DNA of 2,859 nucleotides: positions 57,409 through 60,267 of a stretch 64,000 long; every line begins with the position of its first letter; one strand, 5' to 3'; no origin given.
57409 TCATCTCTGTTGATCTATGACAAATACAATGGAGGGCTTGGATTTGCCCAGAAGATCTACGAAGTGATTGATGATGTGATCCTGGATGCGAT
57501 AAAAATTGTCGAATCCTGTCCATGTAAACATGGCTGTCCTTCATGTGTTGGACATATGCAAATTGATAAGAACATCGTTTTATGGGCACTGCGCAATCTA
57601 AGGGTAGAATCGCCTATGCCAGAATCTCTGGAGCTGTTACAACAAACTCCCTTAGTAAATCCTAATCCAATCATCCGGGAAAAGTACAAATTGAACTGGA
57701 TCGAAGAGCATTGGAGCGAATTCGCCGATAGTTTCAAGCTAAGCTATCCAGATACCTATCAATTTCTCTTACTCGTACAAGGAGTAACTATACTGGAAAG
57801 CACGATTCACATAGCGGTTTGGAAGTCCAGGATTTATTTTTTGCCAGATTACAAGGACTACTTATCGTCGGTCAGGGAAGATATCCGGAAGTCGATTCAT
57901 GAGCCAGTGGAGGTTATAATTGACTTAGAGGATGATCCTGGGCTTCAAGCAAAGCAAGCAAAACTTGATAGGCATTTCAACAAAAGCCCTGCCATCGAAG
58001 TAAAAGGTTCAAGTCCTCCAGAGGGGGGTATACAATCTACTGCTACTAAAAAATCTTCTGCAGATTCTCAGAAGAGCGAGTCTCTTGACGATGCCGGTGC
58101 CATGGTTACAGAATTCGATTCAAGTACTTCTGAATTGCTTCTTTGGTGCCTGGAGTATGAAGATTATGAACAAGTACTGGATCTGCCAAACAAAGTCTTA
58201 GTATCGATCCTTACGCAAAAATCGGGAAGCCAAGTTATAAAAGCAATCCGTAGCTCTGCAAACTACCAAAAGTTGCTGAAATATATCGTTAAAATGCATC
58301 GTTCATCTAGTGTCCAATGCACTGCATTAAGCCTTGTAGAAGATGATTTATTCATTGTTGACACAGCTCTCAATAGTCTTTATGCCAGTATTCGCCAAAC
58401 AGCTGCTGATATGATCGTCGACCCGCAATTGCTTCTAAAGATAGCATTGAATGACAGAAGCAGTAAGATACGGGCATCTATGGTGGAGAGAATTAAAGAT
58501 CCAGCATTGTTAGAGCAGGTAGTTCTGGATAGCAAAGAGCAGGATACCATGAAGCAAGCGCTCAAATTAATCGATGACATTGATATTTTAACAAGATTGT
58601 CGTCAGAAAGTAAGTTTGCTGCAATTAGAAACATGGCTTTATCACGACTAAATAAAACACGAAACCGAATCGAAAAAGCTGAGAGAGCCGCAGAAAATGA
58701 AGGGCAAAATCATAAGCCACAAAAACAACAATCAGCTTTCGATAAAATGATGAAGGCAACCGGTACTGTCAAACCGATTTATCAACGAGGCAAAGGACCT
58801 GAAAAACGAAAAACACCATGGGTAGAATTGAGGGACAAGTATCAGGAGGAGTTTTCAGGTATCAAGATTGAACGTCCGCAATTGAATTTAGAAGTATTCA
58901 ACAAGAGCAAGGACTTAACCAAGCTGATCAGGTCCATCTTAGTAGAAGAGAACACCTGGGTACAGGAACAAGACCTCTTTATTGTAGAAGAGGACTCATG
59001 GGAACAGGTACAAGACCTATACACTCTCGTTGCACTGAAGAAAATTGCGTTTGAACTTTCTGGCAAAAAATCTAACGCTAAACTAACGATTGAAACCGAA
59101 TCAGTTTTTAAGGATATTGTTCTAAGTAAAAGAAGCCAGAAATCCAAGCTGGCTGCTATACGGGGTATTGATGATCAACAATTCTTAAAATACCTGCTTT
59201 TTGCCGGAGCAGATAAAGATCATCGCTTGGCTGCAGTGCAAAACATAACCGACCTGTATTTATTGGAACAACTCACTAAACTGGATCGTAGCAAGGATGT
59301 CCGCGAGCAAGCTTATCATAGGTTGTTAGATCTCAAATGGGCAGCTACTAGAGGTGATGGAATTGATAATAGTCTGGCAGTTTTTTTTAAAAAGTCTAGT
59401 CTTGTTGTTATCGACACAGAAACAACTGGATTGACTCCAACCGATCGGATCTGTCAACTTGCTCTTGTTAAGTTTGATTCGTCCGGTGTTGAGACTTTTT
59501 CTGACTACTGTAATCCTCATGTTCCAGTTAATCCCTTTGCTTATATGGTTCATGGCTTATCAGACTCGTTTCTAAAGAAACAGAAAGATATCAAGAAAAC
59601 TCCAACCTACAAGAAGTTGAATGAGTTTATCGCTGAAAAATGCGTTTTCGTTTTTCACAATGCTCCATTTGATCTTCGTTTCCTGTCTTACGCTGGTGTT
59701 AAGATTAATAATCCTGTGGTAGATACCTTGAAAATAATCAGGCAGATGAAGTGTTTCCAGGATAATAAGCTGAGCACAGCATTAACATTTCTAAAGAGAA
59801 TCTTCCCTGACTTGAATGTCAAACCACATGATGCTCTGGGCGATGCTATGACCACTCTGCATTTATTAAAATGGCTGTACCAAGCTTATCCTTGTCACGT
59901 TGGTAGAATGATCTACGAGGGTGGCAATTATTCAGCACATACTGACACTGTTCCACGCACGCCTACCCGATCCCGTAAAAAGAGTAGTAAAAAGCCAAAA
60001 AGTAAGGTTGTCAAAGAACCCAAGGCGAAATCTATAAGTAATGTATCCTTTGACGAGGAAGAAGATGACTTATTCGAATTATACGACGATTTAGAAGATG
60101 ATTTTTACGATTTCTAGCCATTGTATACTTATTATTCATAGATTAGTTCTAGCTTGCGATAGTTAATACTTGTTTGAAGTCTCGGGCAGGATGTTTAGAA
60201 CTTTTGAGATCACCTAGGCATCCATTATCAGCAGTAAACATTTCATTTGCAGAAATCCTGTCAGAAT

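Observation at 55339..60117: Single polypeptide fusing a MrfA/YprA-like helicase (with DUF1998) to a MrfB-like DEDDh exonuclease through HEAT-like repeats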

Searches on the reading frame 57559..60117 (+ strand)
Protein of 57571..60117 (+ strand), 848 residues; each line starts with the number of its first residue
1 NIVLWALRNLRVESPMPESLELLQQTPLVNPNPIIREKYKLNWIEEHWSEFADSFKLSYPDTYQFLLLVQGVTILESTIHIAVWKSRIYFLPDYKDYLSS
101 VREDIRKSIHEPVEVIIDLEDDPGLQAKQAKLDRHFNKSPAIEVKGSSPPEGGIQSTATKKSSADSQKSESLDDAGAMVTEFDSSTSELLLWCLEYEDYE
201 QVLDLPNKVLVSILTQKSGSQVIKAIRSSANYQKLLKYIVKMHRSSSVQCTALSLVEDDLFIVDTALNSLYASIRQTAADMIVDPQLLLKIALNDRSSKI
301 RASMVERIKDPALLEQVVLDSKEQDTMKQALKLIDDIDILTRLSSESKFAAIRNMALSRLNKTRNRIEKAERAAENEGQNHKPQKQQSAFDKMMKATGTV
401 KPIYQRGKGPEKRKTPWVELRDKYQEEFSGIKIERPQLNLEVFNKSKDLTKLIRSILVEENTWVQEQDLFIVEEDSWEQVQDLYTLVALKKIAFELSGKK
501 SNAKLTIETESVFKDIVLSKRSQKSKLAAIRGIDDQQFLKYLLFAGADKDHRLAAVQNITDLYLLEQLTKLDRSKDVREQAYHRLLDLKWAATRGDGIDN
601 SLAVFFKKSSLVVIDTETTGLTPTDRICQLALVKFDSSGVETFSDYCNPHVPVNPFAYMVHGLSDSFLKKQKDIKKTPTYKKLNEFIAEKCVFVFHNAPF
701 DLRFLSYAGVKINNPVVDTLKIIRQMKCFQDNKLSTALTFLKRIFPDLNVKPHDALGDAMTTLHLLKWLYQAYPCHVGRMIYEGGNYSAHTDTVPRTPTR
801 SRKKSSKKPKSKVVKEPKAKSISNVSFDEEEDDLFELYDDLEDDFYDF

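Call 37: find_homologous_proteins(query=window:57571-60117:+, max_evalue=0.001)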
Query window:57571-60117:+ (848 aa): 2 proteins with E <= 0.001 among 8000 candidates.
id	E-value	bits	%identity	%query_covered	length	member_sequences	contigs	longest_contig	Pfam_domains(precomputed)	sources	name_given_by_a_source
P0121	0.0e+0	1044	73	79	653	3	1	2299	PF00929.32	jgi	-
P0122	1.6e-4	38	29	19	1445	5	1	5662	PF00929.32,PF02811.27,PF14579.13,PF11490.14,PF17657.7,PF07733.19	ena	-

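Call 41: predict_structure(alignment_id=A2)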
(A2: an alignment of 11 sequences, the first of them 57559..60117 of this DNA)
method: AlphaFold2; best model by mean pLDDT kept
length: 852 residues; sequences in the alignment: 11
mean_pLDDT: 72.2   pTM: 0.48
mean pLDDT of the five models: 72.2, 70.4, 69.7, 68.6, 67.6
residues with pLDDT >= 90: 216; 70-90: 365; 50-70: 75; < 50: 196
segments of 3 or more residues with pLDDT < 50: 1-3, 17-40, 132-186, 382-416, 464-477, 793-852
pLDDT, mean of each block of 10 residues (from residue 1): 61 49 31 36 83 86 80 84 85 67 90 89 69 44 32 27 26 28 46 81 83 79 67 88 89 91 89 87 91 91 91 91 89 91 87 83 87 70 41 39 32 52 84 69 78 82 42 44 88 87 74 91 87 93 85 86 93 88 91 80 60 85 76 93 90 80 71 90 95 90 88 87 92 85 87 81 93 90 85 40 28 28 26 29 28 28
secondary structure, 60 per line:
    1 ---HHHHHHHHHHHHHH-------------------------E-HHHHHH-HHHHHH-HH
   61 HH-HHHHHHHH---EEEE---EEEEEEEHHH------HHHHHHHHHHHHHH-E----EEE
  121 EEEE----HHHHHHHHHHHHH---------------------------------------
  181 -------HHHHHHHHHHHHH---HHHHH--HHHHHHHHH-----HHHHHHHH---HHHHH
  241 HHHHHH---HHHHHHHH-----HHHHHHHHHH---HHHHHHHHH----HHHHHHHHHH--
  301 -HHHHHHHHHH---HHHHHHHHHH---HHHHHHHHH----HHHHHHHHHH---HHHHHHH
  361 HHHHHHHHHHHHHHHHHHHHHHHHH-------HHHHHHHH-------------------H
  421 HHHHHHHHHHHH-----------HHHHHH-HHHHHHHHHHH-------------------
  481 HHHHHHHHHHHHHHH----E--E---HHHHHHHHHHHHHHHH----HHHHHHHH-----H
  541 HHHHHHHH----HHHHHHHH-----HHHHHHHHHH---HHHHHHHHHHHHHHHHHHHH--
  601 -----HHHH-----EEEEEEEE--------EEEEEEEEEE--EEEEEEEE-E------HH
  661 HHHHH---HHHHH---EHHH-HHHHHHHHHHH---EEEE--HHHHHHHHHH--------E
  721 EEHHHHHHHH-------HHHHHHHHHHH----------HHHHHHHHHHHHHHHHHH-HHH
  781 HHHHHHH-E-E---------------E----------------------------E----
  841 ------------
elements in order (helices of 4 or more, strands of 3 or more residues): H4-17 H45-50 H52-57 H59-62 H64-71 E75-78 E82-88 H98-111 E118-124 H129-141 H188-200 H204-208 H211-219 H225-232 H236-246 H250-257 H263-272 H276-284 H289-298 H302-311 H315-324 H328-336 H341-350 H354-385 H393-400 H420-432 H444-449 H451-461 H481-495 H507-522 H527-534 H540-548 H553-560 H566-575 H579-598 H606-609 E615-622 E631-640 E643-650 H659-665 H669-673 H682-692 E696-699 H702-711 E720-722 H723-730 H738-748 H759-776 H778-787

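Call 44: fold_search(model_id=the predicted structure, library=pdb)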
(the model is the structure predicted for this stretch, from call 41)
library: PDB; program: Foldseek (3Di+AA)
matches with E <= 10: 745; with E <= 0.001: 89
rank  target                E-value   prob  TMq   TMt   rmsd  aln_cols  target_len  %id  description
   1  8h2f                  1.8e-06  1.00  0.17  0.76   3.2       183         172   28  Crystal structure of DnaQ domain in complex witn TMP of Streptococcus thermophilus strain DGCC 7710 (released 2023-09-13)
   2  8h18                  3.1e-06  1.00  0.17  0.75   3.4       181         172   27  Crystal structure of DnaQ domain of Streptococcus thermophilus strain DGCC 7710 (released 2023-09-13)
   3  2gui                  3.4e-06  1.00  0.16  0.70   3.8       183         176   25  Structure and Function of Cyclized Versions of the Proofreading Exonuclease Subunit of E. coli DNA Polymerase III (released 2007-03-13)
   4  4l8r_E                1.7e-05  1.00  0.18  0.49   8.9       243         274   14  Structure of mrna stem-loop, human stem-loop binding protein and 3'hexo ternary complex (released 2013-07-10)
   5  3u3y_A                1.8e-05  1.00  0.17  0.62   4.0       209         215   18  Mouse TREX1 D200H mutant (released 2011-12-28)
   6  2ido_C                1.9e-05  1.00  0.17  0.72   3.5       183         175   26  Structure of the E. coli Pol III epsilon-Hot proofreading complex (released 2006-11-14)
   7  4qoz_E                3.3e-05  1.00  0.18  0.48   8.9       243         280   15  Crystal structure of the histone mRNA stem-loop, stem-loop binding protein (phosphorylated), and 3'hExo ternary comple (released 2014-07-23)
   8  2ido_A                4.1e-05  1.00  0.16  0.71   3.7       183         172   25  Structure of the E. coli Pol III epsilon-Hot proofreading complex (released 2006-11-14)
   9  3mxm_B                4.5e-05  1.00  0.18  0.61   4.0       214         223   19  TREX1 3' Exonuclease V201D Aicardi-Goutieres Syndrome Mutant (released 2011-05-18)
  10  3mxi_A                4.7e-05  1.00  0.17  0.58   4.2       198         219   19  TREX1 3' Exonuclease D18N Familial Chilblain Lupus Mutant (released 2011-05-18)
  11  3mxm_A                5.4e-05  1.00  0.18  0.61   4.8       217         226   18  TREX1 3' Exonuclease V201D Aicardi-Goutieres Syndrome Mutant (released 2011-05-18)
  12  1j53                  5.9e-05  1.00  0.16  0.71   3.7       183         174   26  Structure of the N-terminal Exonuclease Domain of the Epsilon Subunit of E.coli DNA Polymerase III at pH 8.5 (released 2002-10-16)
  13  2o4i_B                7.0e-05  1.00  0.18  0.63   4.4       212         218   17  Structure of TREX1 in complex with DNA (released 2007-03-13)
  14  3mxj_A                7.6e-05  1.00  0.18  0.64   3.9       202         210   19  Crystal Structure of the mTREX1 Apoprotein (released 2011-05-18)
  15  6a45_A                7.9e-05  1.00  0.18  0.63   4.3       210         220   20  Structure of mouse TREX2 (released 2018-11-07)
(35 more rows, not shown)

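Call 58: search_dna_similar(query=window:57571-59943:+, collection=plasmids, mode=protein, max_rows=10)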
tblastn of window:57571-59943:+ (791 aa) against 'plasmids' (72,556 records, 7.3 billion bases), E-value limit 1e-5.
Records with a match: 88; places in all: 90; records where one place covers at least 80% of the query: 0.
Best place of each record, by identity: <60% 88.
By first word of the organism name: Paracoccus 13; Clostridium 12; Cupriavidus 4; Variovorax 4; Rhodococcus 4; Enterococcus 3; Listeria 3; Bacillus 3; Bifidobacterium 3; Methylobacterium 2; and 32 more.
By predicted mobility (MOB-suite, as given by PLSDB): non-mobilizable 77; mobilizable 7; conjugative 4.
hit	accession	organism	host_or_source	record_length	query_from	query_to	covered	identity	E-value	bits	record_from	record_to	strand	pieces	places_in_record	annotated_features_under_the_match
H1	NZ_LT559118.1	Nonomuraea gerenzanensis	-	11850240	574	791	28%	28.8%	4e-10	72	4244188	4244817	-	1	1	none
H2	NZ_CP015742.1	Shinella sp. HZN7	-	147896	612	790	23%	32.6%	3e-13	82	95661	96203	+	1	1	exonuclease domain-containing protein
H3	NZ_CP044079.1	Paracoccus yeei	Homo sapiens,clinical isolate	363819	585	762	23%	31.3%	3e-11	75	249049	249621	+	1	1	3'-5' exonuclease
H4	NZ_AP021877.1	Desulfosarcina ovata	-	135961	567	789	28%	24.8%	2e-10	72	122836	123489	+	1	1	DUF3820 family protein | hypothetical protein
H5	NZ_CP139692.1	Limimaricola variabilis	Bacterial Culture,hydrothermal vent ...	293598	610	769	20%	34.5%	2e-10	73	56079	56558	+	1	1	3'-5' exonuclease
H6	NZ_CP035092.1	Paracoccus denitrificans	Homo sapiens,cell culture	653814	610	762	19%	36.0%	1e-11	76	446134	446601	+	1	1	3'-5' exonuclease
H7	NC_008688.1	Paracoccus denitrificans PD1222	-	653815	610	762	19%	36.0%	1e-11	76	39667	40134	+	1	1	3'-5' exonuclease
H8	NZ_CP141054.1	Paracoccus denitrificans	-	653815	610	762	19%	36.0%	1e-11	76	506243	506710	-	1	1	3'-5' exonuclease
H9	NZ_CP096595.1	Paracoccus denitrificans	mixed culture,activated sludge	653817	610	762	19%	36.0%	1e-11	76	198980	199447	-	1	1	3'-5' exonuclease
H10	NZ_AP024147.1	Methylobacterium indicum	-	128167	612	772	20%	34.1%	5e-9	68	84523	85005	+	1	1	dnaQ: DNA polymerase III subunit epsilon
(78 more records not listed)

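Call 59: search_protein_representatives(protein=window:57571-59943:+)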
Query: 791 residues. Proteins with E-value up to 0.001 (for the whole library): 7607; up to 1e-10: 321; up to 1e-30: 6. The best 150 are listed.
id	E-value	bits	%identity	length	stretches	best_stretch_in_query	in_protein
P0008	5.8e-237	805.1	54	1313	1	2-789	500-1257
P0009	7.1e-159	547.0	40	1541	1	2-790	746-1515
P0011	2.1e-71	257.8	37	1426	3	499-785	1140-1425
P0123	1.6e-49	185.5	54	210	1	100-291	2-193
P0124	9.9e-48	179.5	42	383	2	593-777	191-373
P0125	8.9e-37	143.3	42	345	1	610-781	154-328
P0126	3.3e-29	118.3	42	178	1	611-771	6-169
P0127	1.1e-21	93.4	28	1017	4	233-328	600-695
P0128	7.4e-21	90.7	26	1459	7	505-633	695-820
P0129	7.5e-21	90.6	31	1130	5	245-360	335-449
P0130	1.4e-19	86.4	29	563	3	238-361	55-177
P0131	3.1e-18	82.0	27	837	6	231-332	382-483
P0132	3.1e-18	82.0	30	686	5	264-364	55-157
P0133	1.8e-17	79.5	25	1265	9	197-346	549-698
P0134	1.9e-17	79.4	28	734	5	207-372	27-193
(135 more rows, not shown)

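Call 61: search_protein_families(library=pfam, proteins=[P0124, P0125, P0127, P0129, P0130, P0133, P0128, P0123], max_evalue=0.001)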
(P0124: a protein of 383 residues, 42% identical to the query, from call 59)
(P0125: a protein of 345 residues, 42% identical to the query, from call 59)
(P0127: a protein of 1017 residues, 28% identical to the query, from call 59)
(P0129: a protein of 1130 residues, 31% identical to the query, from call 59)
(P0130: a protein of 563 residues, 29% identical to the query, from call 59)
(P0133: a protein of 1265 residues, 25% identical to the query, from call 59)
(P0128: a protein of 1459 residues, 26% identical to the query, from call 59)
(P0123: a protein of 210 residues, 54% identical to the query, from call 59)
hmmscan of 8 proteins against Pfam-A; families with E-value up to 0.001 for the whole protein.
P0124 (383 aa): 3 families
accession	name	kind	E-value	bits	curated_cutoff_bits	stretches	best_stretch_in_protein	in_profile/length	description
PF00929.31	RNase_T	-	7.3e-22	79.1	24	1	210-362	1-164/164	Exonuclease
PF13482.12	RNase_H_2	-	1.8e-06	28.5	22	1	210-366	1-136/165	RNase_H superfamily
PF22123.2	Exu_RNase_H_like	-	0.0006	20.9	27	0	208-284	2-74/163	Exuperantia RNAse H-like domain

P0125 (345 aa): 4 families
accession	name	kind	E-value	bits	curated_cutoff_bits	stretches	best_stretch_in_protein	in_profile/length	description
PF00929.31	RNase_T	-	5e-17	63.4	24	1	156-308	1-159/164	Exonuclease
PF01612.26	DNA_pol_A_exo1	-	2.8e-07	30.9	23.6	1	230-285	72-127/173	3'-5' exonuclease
PF13482.12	RNase_H_2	-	4.9e-06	27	22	1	156-342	1-161/165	RNase_H superfamily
PF16473.11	Rv2179c-like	-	0.00073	19.7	27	0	156-310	3-170/177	3'-5' exoribonuclease Rv2179c-like domain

P0127 (1017 aa): 3 families
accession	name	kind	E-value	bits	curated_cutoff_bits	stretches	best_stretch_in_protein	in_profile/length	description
PF02985.28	HEAT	-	2.1e-08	34.1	23.5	0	634-648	9-23/31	HEAT repeat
PF23379.1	DUF7096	-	0.00025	21.4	27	0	641-678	130-167/208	Domain of unknown function (DUF7096)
PF13646.12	HEAT_2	-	0.00031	21.4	27.7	0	550-672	3-84/88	HEAT repeats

P0129 (1130 aa): 7 families
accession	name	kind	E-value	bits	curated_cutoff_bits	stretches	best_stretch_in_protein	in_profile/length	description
PF12796.13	Ank_2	-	1.9e-44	150.6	27.3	4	553-629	16-89/90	Ankyrin repeats (3 copies)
PF00023.36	Ank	-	7e-41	136.4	21.1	5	601-631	2-33/33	Ankyrin repeat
PF13637.12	Ank_4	-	1.7e-36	123.8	22.7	3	572-611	1-40/50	Ankyrin repeats (many copies)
PF02985.28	HEAT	-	2.3e-27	92.9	23.5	0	485-501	8-24/31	HEAT repeat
PF13606.12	Ank_3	-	4e-22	76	22.3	0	775-803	2-30/30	Ankyrin repeat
PF13646.12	HEAT_2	-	1.4e-20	73.8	27.7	0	454-527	3-87/88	HEAT repeats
PF13857.12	Ank_5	-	8.1e-20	71.2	27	1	761-812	1-53/56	Ankyrin repeats (many copies)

P0130 (563 aa): 1 family
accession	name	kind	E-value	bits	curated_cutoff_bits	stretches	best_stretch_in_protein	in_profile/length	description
PF02985.28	HEAT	-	2.9e-10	39.8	23.5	0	265-280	9-24/31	HEAT repeat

P0133 (1265 aa): 2 families
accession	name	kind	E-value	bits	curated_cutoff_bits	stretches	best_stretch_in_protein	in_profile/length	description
PF13646.12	HEAT_2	-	1.1e-11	45.2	27.7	0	461-512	2-58/88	HEAT repeats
PF02985.28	HEAT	-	1.1e-11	44.3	23.5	0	488-510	4-25/31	HEAT repeat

P0128 (1459 aa): 2 families
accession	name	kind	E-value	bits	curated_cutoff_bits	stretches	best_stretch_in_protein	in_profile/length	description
PF02985.28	HEAT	-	7.4e-18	63.4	23.5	0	245-266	4-24/31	HEAT repeat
PF13646.12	HEAT_2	-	7.6e-11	42.6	27.7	1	1011-1105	4-77/88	HEAT repeats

P0123 (210 aa): 0 families
